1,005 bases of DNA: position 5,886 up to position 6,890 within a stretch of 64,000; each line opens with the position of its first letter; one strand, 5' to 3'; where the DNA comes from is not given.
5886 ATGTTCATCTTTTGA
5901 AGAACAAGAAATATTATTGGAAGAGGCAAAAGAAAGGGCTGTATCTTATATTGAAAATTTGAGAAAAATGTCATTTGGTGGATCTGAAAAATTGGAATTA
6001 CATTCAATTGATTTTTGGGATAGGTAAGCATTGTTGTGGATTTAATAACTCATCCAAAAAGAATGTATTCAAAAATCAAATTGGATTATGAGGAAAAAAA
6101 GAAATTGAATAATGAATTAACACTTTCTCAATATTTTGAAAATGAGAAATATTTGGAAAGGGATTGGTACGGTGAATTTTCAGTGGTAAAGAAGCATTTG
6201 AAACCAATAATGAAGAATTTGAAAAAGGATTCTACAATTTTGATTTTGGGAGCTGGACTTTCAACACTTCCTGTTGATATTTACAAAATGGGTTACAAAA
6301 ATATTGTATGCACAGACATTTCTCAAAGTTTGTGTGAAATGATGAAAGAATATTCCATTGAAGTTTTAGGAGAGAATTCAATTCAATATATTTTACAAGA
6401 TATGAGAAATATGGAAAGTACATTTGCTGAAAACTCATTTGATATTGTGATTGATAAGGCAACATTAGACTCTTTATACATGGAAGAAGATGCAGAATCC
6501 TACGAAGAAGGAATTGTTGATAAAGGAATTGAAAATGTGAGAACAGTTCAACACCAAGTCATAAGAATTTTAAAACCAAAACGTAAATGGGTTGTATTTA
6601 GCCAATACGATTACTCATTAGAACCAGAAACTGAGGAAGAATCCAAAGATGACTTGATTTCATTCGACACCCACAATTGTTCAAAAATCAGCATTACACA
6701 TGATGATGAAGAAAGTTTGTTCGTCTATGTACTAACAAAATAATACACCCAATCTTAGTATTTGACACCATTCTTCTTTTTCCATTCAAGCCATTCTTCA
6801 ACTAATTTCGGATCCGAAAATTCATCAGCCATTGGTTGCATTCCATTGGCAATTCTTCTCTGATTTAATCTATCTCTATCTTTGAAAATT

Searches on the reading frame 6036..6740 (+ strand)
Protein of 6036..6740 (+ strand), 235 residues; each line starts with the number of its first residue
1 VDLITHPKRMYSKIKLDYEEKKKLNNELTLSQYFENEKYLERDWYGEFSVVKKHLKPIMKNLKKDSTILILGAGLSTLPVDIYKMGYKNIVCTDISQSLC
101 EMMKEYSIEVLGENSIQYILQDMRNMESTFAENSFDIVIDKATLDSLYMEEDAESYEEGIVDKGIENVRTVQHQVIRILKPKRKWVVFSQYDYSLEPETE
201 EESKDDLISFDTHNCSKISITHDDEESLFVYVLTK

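Call 27: search_protein_families(library=pfam, proteins=[window:6036-6740:+], max_evalue=0.00001)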
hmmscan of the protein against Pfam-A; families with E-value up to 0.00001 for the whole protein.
window:6036-6740:+ (235 aa): 1 family
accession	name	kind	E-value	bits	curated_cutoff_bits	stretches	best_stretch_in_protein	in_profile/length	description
PF13847.12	Methyltransf_31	-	2.2e-06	27.9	27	1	63-202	2-125/145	Methyltransferase domain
